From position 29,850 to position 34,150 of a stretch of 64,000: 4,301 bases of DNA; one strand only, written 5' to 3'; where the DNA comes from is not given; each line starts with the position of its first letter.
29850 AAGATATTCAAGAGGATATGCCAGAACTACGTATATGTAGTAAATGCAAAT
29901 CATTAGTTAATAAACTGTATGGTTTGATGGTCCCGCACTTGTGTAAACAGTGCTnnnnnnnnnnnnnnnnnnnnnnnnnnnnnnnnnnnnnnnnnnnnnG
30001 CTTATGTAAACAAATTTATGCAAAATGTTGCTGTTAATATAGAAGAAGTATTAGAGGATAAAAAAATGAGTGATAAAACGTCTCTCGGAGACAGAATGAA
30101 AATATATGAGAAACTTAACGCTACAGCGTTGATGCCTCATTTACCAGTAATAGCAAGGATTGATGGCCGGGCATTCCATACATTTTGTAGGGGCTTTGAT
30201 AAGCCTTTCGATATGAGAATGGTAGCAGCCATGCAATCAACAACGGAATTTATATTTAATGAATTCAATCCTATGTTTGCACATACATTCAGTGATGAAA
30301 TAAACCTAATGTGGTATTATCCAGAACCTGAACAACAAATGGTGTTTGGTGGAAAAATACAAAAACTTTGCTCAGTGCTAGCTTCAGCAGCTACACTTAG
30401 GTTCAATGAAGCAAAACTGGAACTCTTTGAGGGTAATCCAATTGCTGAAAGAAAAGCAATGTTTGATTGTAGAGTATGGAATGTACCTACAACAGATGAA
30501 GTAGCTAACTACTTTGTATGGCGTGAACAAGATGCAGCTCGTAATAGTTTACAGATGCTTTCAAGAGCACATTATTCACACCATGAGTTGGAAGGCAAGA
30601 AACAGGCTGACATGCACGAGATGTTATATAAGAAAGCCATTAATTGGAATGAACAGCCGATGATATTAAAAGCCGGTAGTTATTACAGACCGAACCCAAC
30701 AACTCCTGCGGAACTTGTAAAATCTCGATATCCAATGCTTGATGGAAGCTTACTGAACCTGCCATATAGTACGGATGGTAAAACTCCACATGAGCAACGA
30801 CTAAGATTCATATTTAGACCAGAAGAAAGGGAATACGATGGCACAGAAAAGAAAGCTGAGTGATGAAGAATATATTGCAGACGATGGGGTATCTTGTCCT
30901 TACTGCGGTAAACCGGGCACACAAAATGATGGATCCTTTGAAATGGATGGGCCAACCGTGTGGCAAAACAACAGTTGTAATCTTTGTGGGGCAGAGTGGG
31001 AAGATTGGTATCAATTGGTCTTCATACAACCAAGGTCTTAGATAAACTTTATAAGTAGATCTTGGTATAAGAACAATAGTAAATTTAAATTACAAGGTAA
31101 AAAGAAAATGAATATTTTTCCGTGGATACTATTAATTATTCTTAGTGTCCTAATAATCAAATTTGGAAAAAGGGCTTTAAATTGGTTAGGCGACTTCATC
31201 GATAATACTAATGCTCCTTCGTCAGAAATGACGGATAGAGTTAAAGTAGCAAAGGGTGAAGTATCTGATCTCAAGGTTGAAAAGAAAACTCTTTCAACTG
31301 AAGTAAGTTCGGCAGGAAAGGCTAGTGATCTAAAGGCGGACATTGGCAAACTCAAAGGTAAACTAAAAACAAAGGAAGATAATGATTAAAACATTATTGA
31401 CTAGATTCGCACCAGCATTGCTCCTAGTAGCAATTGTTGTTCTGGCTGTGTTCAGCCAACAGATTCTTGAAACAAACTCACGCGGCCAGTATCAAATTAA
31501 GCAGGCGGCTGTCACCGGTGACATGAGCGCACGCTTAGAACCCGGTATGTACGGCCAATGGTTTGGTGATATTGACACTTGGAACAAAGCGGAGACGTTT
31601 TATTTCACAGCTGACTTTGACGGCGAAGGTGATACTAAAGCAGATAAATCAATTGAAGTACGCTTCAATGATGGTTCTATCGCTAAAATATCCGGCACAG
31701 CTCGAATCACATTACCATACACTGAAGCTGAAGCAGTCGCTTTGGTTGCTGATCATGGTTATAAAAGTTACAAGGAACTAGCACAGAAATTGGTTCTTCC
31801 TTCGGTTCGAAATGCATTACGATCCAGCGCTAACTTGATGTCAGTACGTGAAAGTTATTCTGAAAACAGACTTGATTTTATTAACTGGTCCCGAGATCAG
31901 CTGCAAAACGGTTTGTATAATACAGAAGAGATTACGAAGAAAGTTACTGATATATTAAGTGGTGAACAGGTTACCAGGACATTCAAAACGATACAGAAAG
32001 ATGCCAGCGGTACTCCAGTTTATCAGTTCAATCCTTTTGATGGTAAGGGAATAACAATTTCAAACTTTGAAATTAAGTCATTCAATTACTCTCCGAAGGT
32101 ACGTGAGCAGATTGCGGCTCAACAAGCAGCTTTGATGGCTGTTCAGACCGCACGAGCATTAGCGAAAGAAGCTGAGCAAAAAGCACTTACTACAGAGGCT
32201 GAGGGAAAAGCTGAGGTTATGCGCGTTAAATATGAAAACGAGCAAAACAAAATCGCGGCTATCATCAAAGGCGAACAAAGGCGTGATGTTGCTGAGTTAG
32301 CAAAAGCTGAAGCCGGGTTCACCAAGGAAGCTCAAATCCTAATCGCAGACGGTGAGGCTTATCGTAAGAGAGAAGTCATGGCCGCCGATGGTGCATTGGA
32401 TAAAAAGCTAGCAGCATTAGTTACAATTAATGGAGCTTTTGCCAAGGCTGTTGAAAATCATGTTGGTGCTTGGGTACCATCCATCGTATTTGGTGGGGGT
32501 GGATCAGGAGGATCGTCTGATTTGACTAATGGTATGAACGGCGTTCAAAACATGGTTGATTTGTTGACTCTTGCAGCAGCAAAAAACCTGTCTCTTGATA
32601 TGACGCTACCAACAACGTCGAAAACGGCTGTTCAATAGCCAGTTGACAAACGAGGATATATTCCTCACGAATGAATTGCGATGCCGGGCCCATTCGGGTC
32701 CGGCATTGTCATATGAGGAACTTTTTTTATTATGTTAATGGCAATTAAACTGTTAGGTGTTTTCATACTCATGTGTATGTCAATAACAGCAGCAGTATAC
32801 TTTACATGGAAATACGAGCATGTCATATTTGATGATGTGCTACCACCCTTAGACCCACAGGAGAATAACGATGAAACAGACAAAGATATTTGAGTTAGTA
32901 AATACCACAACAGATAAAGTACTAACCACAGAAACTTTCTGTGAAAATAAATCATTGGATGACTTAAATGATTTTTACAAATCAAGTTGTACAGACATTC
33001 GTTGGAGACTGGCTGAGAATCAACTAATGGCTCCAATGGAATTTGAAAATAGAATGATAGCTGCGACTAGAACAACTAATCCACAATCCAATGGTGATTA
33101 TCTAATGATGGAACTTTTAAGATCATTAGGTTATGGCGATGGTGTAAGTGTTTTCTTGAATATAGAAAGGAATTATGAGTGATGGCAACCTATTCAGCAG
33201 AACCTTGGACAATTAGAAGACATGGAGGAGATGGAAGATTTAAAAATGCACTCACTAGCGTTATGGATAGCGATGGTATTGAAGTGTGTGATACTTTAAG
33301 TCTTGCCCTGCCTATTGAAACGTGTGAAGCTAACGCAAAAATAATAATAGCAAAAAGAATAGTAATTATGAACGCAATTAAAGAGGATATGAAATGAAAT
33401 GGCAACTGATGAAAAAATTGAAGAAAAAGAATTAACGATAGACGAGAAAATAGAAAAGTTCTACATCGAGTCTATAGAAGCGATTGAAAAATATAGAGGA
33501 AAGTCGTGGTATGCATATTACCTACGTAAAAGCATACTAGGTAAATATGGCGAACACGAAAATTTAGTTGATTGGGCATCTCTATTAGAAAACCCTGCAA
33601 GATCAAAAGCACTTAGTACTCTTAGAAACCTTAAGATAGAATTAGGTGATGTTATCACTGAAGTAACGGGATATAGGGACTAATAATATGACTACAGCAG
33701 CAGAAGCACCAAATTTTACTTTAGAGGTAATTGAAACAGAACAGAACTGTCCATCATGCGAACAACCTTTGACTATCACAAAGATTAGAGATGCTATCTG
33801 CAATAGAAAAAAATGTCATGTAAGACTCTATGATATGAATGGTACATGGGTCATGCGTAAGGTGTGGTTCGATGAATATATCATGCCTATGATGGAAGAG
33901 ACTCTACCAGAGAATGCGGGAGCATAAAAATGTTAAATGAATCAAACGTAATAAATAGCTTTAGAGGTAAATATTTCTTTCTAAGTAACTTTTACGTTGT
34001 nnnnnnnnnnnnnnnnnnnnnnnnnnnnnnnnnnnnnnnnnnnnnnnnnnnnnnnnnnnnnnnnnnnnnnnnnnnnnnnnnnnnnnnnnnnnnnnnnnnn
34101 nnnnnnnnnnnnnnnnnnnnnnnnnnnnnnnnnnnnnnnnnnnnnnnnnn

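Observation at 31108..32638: Phage-encoded SPFH/band-7 (HflK/C- or flotillin-like) membrane protein with a small membrane partner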

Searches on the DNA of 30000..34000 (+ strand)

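Call 7: search_dna_similar(query=window:30000-34000:+, collection=phages, mode=near, max_rows=20)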
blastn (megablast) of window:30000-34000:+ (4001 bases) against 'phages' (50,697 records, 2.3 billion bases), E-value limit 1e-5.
No match.

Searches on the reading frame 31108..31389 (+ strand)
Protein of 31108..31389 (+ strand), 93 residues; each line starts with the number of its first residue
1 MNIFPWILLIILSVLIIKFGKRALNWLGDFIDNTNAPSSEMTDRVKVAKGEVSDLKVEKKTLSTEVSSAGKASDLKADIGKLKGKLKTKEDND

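Call 3: search_protein_families(library=pfam, proteins=[window:31108-31389:+], max_evalue=1)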
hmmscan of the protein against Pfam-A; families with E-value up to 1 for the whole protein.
window:31108-31389:+ (93 aa): 1 family
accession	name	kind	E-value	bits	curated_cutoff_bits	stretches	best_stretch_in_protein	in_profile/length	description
PF02403.27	Seryl_tRNA_N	-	0.039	14.6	28.2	1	40-91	33-88/108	Seryl-tRNA synthetase N-terminal domain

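Call 4: search_protein_families(library=phrogs, proteins=[window:31108-31389:+], max_evalue=1)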
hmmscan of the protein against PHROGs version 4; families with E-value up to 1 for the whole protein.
window:31108-31389:+ (93 aa): 3 families
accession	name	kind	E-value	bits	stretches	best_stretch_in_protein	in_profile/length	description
phrog_7599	-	unknown function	0.03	15.8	1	35-88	27-79/95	-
phrog_22697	-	moron, auxiliary metabolic gene and host takeover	0.043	15.1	1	4-83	7-80/91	membrane protein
phrog_34555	-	unknown function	0.073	14.7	1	32-78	79-123/137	-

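Call 5: search_protein_families(library=ncbifam, proteins=[window:31108-31389:+], max_evalue=1)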
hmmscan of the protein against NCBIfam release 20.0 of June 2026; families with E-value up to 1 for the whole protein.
window:31108-31389:+ (93 aa): 1 family
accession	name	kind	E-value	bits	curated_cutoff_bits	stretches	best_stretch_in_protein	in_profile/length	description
TIGR04237.1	seadorna_VP9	equivalog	0.078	12.5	45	1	38-67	26-54/256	seadornavirus/coltivirus VP9 protein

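Call 6: search_protein_families(library=padloc, proteins=[window:31108-31389:+], max_evalue=1)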
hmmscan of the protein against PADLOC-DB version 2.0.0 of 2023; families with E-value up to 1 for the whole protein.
window:31108-31389:+ (93 aa): 0 families

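Call 29: find_homologous_proteins(query=window:31108-31386:+, max_evalue=10)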
Query window:31108-31386:+ (93 aa): 1 proteins with E <= 10 among 4 candidates.
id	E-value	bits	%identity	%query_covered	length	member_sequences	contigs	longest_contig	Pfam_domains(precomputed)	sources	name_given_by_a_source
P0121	2.4e-51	189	100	100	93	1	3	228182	-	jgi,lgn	jgi:hypothetical protein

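Call 85: predict_structure(protein=window:31108-31386:+)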
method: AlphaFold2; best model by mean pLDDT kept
length: 93 residues; sequences in the alignment: 1
mean_pLDDT: 67.2   pTM: 0.23
mean pLDDT of the five models: 67.2, 66.7, 65.3, 61.8, 59.9
residues with pLDDT >= 90: 0; 70-90: 44; 50-70: 45; < 50: 4
segments of 3 or more residues with pLDDT < 50: none
pLDDT, mean of each block of 10 residues (from residue 1): 82 79 74 59 55 54 55 75 76 59
secondary structure, 60 per line:
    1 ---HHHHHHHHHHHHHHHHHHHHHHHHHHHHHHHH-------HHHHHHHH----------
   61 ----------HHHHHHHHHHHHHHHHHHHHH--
elements in order: H4-35 H43-50 H71-91
